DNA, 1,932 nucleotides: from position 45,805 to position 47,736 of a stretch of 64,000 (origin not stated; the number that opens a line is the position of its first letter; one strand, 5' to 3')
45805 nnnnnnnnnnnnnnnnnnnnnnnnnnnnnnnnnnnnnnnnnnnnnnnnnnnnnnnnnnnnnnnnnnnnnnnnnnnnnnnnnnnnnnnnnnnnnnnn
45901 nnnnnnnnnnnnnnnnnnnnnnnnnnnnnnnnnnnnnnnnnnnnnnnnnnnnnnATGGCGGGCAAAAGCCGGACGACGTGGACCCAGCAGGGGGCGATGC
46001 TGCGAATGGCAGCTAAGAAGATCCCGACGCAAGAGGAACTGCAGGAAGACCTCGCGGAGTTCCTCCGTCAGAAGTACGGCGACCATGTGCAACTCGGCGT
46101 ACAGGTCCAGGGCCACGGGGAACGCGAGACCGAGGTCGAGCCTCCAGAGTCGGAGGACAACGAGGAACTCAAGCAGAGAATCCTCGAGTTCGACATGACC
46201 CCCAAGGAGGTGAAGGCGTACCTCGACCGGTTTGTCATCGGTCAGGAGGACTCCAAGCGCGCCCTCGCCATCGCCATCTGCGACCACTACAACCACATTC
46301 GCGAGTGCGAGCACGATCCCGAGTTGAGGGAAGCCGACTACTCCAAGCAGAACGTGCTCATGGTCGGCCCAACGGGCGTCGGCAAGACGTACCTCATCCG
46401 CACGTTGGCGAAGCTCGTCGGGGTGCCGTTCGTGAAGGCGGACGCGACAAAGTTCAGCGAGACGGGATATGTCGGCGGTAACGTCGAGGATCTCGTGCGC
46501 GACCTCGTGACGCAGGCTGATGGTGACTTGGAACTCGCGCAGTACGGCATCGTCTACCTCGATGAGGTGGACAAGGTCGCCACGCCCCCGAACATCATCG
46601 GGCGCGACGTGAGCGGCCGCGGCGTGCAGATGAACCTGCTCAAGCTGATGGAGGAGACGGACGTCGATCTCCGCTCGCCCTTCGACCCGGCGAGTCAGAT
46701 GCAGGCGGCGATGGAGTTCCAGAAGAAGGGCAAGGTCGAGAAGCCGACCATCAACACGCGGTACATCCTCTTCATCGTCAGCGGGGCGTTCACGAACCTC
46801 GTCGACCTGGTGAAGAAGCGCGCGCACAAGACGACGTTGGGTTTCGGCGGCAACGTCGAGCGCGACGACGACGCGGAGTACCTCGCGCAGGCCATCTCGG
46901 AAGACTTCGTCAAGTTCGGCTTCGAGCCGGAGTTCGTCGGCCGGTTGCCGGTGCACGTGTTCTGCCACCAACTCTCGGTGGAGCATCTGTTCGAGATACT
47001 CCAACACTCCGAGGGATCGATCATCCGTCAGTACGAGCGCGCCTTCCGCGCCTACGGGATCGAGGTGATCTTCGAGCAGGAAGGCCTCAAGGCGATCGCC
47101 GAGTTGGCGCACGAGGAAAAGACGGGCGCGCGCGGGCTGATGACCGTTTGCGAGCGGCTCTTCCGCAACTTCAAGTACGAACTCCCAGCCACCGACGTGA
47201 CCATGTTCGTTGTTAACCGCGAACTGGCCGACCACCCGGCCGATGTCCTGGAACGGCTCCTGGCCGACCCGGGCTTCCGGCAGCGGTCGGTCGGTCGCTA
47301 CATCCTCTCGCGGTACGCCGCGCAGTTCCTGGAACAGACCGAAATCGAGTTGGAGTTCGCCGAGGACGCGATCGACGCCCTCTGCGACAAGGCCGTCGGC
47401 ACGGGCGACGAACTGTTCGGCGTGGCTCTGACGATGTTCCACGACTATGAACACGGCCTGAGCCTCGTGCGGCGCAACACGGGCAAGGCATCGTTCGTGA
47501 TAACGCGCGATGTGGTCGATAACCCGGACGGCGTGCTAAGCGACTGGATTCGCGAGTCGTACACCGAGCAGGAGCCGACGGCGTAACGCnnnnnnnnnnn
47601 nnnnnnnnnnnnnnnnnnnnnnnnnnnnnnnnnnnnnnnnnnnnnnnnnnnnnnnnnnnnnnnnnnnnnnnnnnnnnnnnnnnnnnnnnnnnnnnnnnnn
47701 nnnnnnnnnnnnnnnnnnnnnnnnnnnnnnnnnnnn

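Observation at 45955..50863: Zinc-finger-less ClpX paralog fused into a truncated flagellar export-gate operon (fliR-flhB-flhF without fliPQ, flhA or flhG)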

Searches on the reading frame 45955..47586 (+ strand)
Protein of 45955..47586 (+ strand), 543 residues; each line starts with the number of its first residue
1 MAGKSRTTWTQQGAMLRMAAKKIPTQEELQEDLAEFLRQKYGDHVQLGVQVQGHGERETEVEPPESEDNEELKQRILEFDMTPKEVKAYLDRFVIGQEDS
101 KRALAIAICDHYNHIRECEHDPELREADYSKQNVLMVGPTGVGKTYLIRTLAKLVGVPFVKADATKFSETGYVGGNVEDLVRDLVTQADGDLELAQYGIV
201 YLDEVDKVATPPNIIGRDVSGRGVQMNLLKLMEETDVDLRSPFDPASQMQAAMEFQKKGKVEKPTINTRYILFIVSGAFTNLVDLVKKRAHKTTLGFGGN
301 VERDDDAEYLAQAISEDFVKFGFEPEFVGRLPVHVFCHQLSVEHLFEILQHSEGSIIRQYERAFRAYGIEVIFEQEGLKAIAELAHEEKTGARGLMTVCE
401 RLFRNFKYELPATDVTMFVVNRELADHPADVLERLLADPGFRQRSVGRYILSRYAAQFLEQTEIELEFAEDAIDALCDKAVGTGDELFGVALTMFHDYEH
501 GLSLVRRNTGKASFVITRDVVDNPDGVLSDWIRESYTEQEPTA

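Call 3: search_protein_families(library=pfam, proteins=[window:45955-47586:+])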
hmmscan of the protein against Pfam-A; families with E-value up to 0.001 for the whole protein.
window:45955-47586:+ (543 aa): 10 families
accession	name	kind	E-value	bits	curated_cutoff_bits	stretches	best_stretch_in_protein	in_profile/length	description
PF07724.20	AAA_2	-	8e-26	91.5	27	1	131-333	3-165/166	AAA domain (Cdc48 subfamily)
PF00004.35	AAA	-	5.8e-13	49.9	21.2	1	134-238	1-98/131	ATPase family associated with various cellular activities (AAA)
PF00493.29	MCM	-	3.1e-07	30.2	23.3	1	85-209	17-134/224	MCM P-loop domain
PF10431.15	ClpB_D2-small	-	9.4e-07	29.2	21.9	1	340-401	1-58/81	C-terminal, D2-small domain, of ClpB protein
PF01078.27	Mg_chelatase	-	2.5e-05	24.2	20.3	0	131-155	22-46/207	Magnesium chelatase, subunit ChlI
PF07728.20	AAA_5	-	4.9e-05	23.8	22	1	133-209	1-79/139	AAA domain (dynein-related subfamily)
PF13191.12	AAA_16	-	8.4e-05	23.6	32.6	1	129-199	22-96/167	AAA ATPase domain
PF13401.12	AAA_22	-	0.00017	22.3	27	1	130-184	4-54/130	AAA domain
PF00158.32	Sigma54_activat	-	0.00026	21.2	20.2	1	126-209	17-106/168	Sigma-54 interaction domain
PF20030.5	bpMoxR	-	0.00063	19.3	27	0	130-205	30-106/205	MoxR domain in the MoxR-vWA-beta-propeller ternary systems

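Call 4: search_protein_families(library=ncbifam, proteins=[window:45955-47586:+])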
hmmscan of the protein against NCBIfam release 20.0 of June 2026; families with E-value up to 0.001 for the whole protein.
window:45955-47586:+ (543 aa): 21 families
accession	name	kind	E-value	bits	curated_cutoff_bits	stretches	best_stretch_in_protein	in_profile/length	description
NF003745.1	PRK05342.1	equivalog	1.5e-102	343.6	359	1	73-427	53-401/418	ATP-dependent Clp protease ATP-binding subunit ClpX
TIGR00382.1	clpX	equivalog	2.8e-93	313.1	370.75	1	78-425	64-405/414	ATP-dependent protease ATP-binding subunit ClpX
TIGR00390.1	hslU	equivalog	5e-60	203.7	362.45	3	81-188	1-104/441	ATP-dependent protease ATPase subunit HslU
TIGR02639.1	ClpA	equivalog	2.8e-12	45.7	993.15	2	124-170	480-526/734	ATP-dependent Clp protease ATP-binding subunit ClpA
TIGR01241.2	FtsH_fam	equivalog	1.4e-07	30.7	600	1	134-209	198-267/598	ATP-dependent zinc metalloprotease FtsH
TIGR03346.1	chaperone_ClpB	equivalog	2.9e-07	29.2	1232.1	0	89-154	562-618/853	ATP-dependent chaperone ClpB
NF003069.1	PRK03992.1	subfamily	5e-07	29.2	500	1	132-236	166-263/379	proteasome-activating nucleotidase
TIGR03345.1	VI_ClpV1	equivalog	5.5e-07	28.3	884.95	1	300-400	729-824/852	type VI secretion system ATPase TssH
TIGR01242.2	TIGR01242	subfamily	5.9e-07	28.8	500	1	133-236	150-246/362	proteasome-activating nucleotidase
NF008004.0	PRK10733.1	equivalog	8.2e-07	27.4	1008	1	132-209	186-257/644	ATP-dependent zinc metalloprotease FtsH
NF008118.0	PRK10865.1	equivalog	9.9e-07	27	1417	0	314-398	740-820/857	ATP-dependent chaperone ClpB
NF003229.0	PRK04195.1-5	equivalog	5.3e-06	25.4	280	1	127-216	40-118/413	replication factor C large subunit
NF047747.1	PrtsmActNtasePan2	equivalog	1.6e-05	24.3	700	1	133-236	187-283/397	proteasome-activating nucleotidase Pan2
TIGR01243.1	CDC48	subfamily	1.7e-05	23.3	802.65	1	132-233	213-307/733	CDC48 family AAA ATPase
NF047748.1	PrtsmActNtasePan1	equivalog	0.00015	20.9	750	1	133-236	184-280/405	proteasome-activating nucleotidase Pan1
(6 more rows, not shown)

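Call 8: find_homologous_proteins(query=window:45955-47586:+, max_evalue=1e-10)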
Query window:45955-47586:+ (543 aa): 8000 proteins with E <= 1e-10 among 8000 candidates; the best 120 are listed.
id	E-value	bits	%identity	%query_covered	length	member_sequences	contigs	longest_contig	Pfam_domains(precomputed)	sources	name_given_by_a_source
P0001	0.0e+0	1096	92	97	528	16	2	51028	PF07724.21,PF00493.30,PF00004.36,PF10431.16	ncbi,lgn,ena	-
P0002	0.0e+0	1062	89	97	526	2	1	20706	PF07724.21,PF00493.30,PF00004.36,PF10431.16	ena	-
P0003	0.0e+0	1052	88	97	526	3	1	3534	PF07724.21,PF00493.30,PF00004.36,PF10431.16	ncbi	ncbi:MAG: AAA family ATPase [Candidatus Poribacteria bacterium]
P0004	1.1e-256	871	74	96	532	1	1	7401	PF07724.21,PF00493.30,PF00004.36,PF07728.21,PF01078.28,PF10431.16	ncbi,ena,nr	ncbi:MAG: AAA family ATPase [Candidatus Poribacteria bacterium]|nr:AAA family ATPase [Candidatus Por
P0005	2.5e-249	847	72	95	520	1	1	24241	PF07724.21,PF00493.30,PF00004.36,PF07728.21,PF01078.28,PF10431.16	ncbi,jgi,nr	ncbi:AAA family ATPase [Candidatus Poribacteria bacterium]|nr:AAA family ATPase [Candidatus Poribact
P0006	6.5e-244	829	71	96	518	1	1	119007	PF07724.21,PF00493.30,PF00004.36,PF01078.28,PF10431.16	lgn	-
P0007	4.7e-241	819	69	97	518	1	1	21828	PF07724.21,PF00493.30,PF00004.36,PF01078.28,PF10431.16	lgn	-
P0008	3.1e-240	817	69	95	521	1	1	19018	PF07724.21,PF00004.36,PF01078.28,PF10431.16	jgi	jgi:endopeptidase Clp ATP-binding regulatory subunit ClpX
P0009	1.4e-235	801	68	96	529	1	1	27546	PF07724.21,PF00493.30,PF00004.36,PF10431.16,PF13191.13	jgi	jgi:endopeptidase Clp ATP-binding regulatory subunit ClpX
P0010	2.5e-235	801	69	95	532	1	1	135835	PF07724.21,PF00493.30,PF00004.36,PF07728.21,PF01078.28,PF10431.16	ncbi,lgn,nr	ncbi:MAG: hypothetical protein KatS3mg115_1093 [Candidatus Poribacteria bacterium]|nr:MAG: hypotheti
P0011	8.1e-234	796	67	96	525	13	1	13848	PF07724.21,PF00493.30,PF00004.36,PF07728.21,PF01078.28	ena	-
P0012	1.1e-228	779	65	96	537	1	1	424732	PF07724.21,PF00493.30,PF00004.36,PF07728.21,PF01078.28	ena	-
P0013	6.0e-224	763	68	91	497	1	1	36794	PF07724.21,PF00004.36,PF07728.21,PF10431.16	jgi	-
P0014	7.8e-200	683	59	95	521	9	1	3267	PF07724.21,PF00004.36,PF10431.16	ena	-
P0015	1.9e-199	682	58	96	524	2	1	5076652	PF07724.21,PF00004.36,PF10431.16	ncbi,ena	-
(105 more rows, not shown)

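Call 10: find_encoding_contigs(protein=P0015, flank=8000, max_places=3)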
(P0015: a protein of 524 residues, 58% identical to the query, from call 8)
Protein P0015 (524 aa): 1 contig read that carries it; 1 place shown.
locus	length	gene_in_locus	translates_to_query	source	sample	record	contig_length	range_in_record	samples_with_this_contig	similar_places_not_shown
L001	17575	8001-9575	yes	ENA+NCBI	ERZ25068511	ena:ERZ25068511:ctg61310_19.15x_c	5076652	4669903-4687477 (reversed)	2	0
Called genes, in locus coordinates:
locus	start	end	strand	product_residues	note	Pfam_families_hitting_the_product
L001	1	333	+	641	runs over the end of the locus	PF20581:DUF6785, PF20580:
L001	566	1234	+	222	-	PF00730:HhH-GPD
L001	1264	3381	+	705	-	-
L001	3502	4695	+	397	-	PF14306:PUA_2, PF01747:ATP-sulfurylase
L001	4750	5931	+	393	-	PF08240:ADH_N, PF16912:Glu_dehyd_C (weak), PF00107:ADH_zinc_N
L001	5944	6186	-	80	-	-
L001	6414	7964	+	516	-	PF09861:Lar_N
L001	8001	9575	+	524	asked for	PF07724:AAA_2, PF00004:AAA, PF10431:ClpB_D2-small (faint)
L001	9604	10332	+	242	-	PF06778:Chlor_dismutase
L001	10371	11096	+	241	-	PF01061:ABC2_membrane (weak), PF12730:ABC2_membrane_4 (weak), PF12679:ABC2_membrane_2, PF12698:ABC2_membrane_3, PF13346:ABC2_membrane_5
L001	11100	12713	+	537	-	PF23357:DUF7088, PF09822:ABC_transp_aux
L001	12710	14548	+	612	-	PF14238:DUF4340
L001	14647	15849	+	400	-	PF13506:Glyco_transf_21, PF00535:Glycos_transf_2 (weak), PF13641:Glyco_tranf_2_3 (weak)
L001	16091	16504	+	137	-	PF01641:SelR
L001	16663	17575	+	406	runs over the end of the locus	PF04055:Radical_SAM, PF13186:SPASM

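Call 11: find_encoding_contigs(protein=P0010, flank=8000, max_places=2)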
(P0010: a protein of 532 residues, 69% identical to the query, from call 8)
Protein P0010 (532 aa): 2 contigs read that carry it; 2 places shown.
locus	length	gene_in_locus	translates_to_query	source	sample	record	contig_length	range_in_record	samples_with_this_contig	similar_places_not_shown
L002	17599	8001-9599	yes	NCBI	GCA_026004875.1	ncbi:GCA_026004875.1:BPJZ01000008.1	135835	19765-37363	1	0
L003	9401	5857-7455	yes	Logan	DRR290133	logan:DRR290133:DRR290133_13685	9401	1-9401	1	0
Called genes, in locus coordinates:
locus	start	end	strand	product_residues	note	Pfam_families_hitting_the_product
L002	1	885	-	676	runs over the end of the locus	PF22745:Nlig-Ia, PF01653:DNA_ligase_aden, PF03120:OB_DNA_ligase, PF03119:DNA_ligase_ZBD, PF12826:HHH_2, PF14520:HHH_5 (weak), PF00633:HHH (weak), PF00533:BRCT, +1 more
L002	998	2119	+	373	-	PF00999:Na_H_Exchanger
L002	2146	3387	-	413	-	PF00764:Arginosuc_synth, PF06508:QueC (weak), PF20979:Arginosuc_syn_C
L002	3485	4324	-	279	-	PF00398:RrnaAD, PF13649:Methyltransf_25 (faint)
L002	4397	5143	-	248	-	-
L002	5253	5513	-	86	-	-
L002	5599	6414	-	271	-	PF13103:TonB_2, PF03544:TonB_C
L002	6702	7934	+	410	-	PF00871:Acetate_kinase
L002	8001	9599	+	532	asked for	PF00493:MCM (weak), PF01078:Mg_chelatase (faint), PF00004:AAA, PF07724:AAA_2, PF07728:AAA_5 (faint), PF10431:ClpB_D2-small (faint)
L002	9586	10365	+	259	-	PF01311:Bac_export_1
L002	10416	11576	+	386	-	PF01312:Bac_export_2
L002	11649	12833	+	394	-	PF00448:SRP54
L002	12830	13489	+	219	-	PF12804:NTP_transf_3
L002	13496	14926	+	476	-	PF00206:Lyase_1, PF10397:ADSL_C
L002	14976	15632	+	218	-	PF01940:DUF92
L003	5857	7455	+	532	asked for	PF00493:MCM (weak), PF01078:Mg_chelatase (faint), PF00004:AAA, PF07724:AAA_2, PF07728:AAA_5 (faint), PF10431:ClpB_D2-small (faint)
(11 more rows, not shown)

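Call 12: find_related_loci(query=window:45955-47586:+, collection=genome_contigs, flank=10000)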
Query window:45955-47586:+ (543 aa) in genome_contigs; peptide patterns used: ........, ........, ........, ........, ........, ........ (x = any residue, [..] = any of these).
173 stretches matched a pattern; 130 encode a relative of the query (tblastn E <= 1e-3); the best 80 are kept; 80 distinct loci.
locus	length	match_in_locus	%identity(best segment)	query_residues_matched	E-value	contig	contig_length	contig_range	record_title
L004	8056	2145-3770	97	2-543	0e+0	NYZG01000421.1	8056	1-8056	MAG: Candidatus Poribacteria bacterium isolate ARS61 MHASMcontig_454904, whole genome shotgun sequence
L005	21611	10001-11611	91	7-543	0e+0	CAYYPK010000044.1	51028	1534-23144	MAG TPA_asm: uncultured bacterium isolate SRP200020_co5_420 genome assembly, contig: NODE_954_length_51028_cov_6.813646,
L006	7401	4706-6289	73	16-541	0e+0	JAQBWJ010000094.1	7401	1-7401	MAG: Candidatus Poribacteria bacterium isolate casp150-mb.226 NODE_24865_length_7401_cov_0.047110, whole genome shotgun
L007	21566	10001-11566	56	20-543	0e+0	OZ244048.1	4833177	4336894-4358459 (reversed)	MAG: Candidatus Poribacteria bacterium isolate d0822ab9-b4e2-4c08-ac22-a2a69ee7900f genome assembly, chromosome: 1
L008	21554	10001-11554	55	21-539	0e+0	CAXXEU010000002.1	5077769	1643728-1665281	MAG: Candidatus Poribacteria bacterium isolate 3e89c7d8-7361-487e-81cd-bcd86543e134 genome assembly, contig: contig_2, w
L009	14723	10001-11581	54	6-539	0e+0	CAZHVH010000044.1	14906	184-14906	MAG TPA_asm: uncultured bacterium isolate binchicken_co6_520 genome assembly, contig: NODE_4416_length_14906_cov_16.3805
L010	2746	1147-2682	55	20-539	0e+0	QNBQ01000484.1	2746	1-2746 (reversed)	MAG: Candidatus Poribacteria bacterium isolate B28_G17 B28_Guay17_scaffold_27631, whole genome shotgun sequence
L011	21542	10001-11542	55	23-543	0e+0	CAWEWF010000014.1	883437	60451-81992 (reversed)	MAG: uncultured Verrucomicrobiae bacterium isolate MFD03346.bin.1.96 genome assembly, contig: contig_9210, whole genome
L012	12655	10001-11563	54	11-535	0e+0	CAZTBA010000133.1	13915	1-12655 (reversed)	MAG TPA_asm: uncultured bacterium isolate SRP323688_co1_241 genome assembly, contig: NODE_6871_length_13915_cov_7.069336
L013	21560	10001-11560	54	14-540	0e+0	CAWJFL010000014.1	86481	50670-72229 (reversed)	MAG: uncultured Verrucomicrobiae bacterium isolate MFD09222.bin.2.60 genome assembly, contig: contig_67825, whole genome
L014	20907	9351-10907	54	14-539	0e+0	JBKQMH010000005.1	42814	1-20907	MAG: Verrucomicrobiia bacterium isolate CRr3G3H3I__bin_98 CRr3G3H3I_000000002902, whole genome shotgun sequence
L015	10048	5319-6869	52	19-543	0e+0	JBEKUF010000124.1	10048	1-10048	MAG: Verrucomicrobiia bacterium isolate SPRUCE 575 SPRUCE_575_124, whole genome shotgun sequence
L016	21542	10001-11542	53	19-540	0e+0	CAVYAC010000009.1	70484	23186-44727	MAG: uncultured Verrucomicrobiae bacterium isolate MFD01223.bin.2.30 genome assembly, contig: contig_106708, whole genom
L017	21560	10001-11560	53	23-543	0e+0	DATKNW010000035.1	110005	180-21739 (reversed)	MAG TPA_asm: Verrucomicrobiia bacterium isolate SMAG_U14747 k141_1670503, whole genome shotgun sequence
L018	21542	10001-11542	53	19-540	0e+0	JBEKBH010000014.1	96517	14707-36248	MAG: Verrucomicrobiia bacterium isolate SPRUCE 131 SPRUCE_131_14, whole genome shotgun sequence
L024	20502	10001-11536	55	24-542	1e-178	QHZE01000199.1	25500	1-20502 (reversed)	MAG: Acidobacteria bacterium isolate gp18 AA62 14_1009_13_30cm_scaffold_5183_curated, whole genome shotgun sequence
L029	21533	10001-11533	54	24-541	2e-175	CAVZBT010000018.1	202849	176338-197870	MAG: uncultured Acidobacteriota bacterium isolate MFD00905.bin.2.153 genome assembly, contig: contig_67815, whole genome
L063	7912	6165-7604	52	67-540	7e-163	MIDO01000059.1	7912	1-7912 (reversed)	MAG: Verrucomicrobia bacterium GWC2_42_7 gwc2_scaffold_25892, whole genome shotgun sequence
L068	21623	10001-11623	49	6-543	6e-160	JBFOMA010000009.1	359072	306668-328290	MAG: Puniceicoccaceae bacterium isolate PD13Bin-3-1 c_000000000009, whole genome shotgun sequence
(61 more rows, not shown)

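Call 19: search_protein_families(library=pfam, proteins=[L024:8994-9698:+, L024:6722-7642:+, L029:11544-12512:-, L024:5508-6512:-, L011:7797-9965:+, L011:7488-7778:+, L063:4987-5592:-, L063:5595-5912:-, L068:11654-12355:+, L029:7159-7782:-], max_evalue=0.001)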
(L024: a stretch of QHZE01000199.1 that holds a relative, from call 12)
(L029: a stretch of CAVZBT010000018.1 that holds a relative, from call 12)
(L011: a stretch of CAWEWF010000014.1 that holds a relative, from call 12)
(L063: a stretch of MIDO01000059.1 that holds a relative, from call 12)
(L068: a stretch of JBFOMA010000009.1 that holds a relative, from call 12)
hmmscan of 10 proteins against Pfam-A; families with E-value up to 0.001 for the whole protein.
L024:8994-9698:+ (234 aa): 0 families

L024:6722-7642:+ (306 aa): 2 families
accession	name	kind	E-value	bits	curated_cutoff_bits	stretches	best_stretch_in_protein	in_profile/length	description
PF02016.21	Peptidase_S66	-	2.5e-35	121.7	25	1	42-159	1-121/121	LD-carboxypeptidase N-terminal domain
PF17676.7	Peptidase_S66C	-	2.2e-17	64.2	23.7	1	215-289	42-120/120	LD-carboxypeptidase C-terminal domain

L029:11544-12512:- (322 aa): 2 families
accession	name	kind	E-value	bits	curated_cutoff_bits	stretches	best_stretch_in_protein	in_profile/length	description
PF16199.10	Radical_SAM_C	-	3.3e-23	82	31.9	1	220-302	1-83/85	Radical_SAM C-terminal domain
PF04055.27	Radical_SAM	-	4e-17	63.3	29.5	1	52-210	9-161/166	Radical SAM superfamily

L024:5508-6512:- (334 aa): 1 family
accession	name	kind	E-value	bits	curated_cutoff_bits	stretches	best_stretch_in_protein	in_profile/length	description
PF07670.19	Gate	-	4.1e-14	53.3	29.6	1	203-304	2-104/104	Nucleoside recognition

L011:7797-9965:+ (722 aa): 3 families
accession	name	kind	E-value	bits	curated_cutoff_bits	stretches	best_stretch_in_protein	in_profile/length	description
PF00654.25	Voltage_CLC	-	5.9e-93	312.2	24.8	1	110-450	1-345/346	Voltage gated chloride channel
PF00571.33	CBS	-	6.8e-14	52.4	24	2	484-533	1-50/57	CBS domain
PF02080.26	TrkA_C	-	9.7e-09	35.4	27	1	647-713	10-70/71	TrkA-C domain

L011:7488-7778:+ (96 aa): 0 families

L063:4987-5592:- (201 aa): 2 families
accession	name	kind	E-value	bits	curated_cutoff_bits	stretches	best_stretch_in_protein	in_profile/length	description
PF13393.11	tRNA-synt_His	-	5.2e-24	85.5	25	1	7-186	1-176/308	Histidyl-tRNA synthetase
PF00587.30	tRNA-synt_2b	-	2.1e-07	31.6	29.3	1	62-151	1-96/179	tRNA synthetase class II core domain (G, H, P, S and T)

L063:5595-5912:- (105 aa): 2 families
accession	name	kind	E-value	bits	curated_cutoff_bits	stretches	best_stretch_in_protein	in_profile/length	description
PF00216.26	Bac_DNA_binding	-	9.9e-25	87.1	22.4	1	5-95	1-90/90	Bacterial DNA-binding protein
PF18291.6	HU-HIG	-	7.3e-10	39.4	26.2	1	3-99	30-123/125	HU domain fused to wHTH, Ig, or Glycine-rich motif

L068:11654-12355:+ (233 aa): 6 families
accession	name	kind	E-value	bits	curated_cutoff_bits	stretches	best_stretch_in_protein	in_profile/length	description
PF01209.24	Ubie_methyltran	-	2.7e-56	191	20.1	1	5-231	7-232/233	ubiE/COQ5 methyltransferase family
PF13649.12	Methyltransf_25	-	7.9e-18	65.4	27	1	49-144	1-95/97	Methyltransferase domain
PF08241.18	Methyltransf_11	-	2.7e-17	63.6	21.2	1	51-145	2-90/95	Methyltransferase domain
PF13847.12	Methyltransf_31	-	3.1e-14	53.3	27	1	44-147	2-106/145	Methyltransferase domain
PF08242.18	Methyltransf_12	-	5.3e-08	33.9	30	1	51-145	2-95/98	Methyltransferase domain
PF13489.12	Methyltransf_23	-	4.4e-06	27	27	1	45-216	22-163/164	Methyltransferase domain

L029:7159-7782:- (207 aa): 1 family
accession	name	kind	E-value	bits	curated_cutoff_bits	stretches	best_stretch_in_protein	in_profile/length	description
PF07670.19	Gate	-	2.2e-15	57.4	29.6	1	44-157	2-102/104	Nucleoside recognition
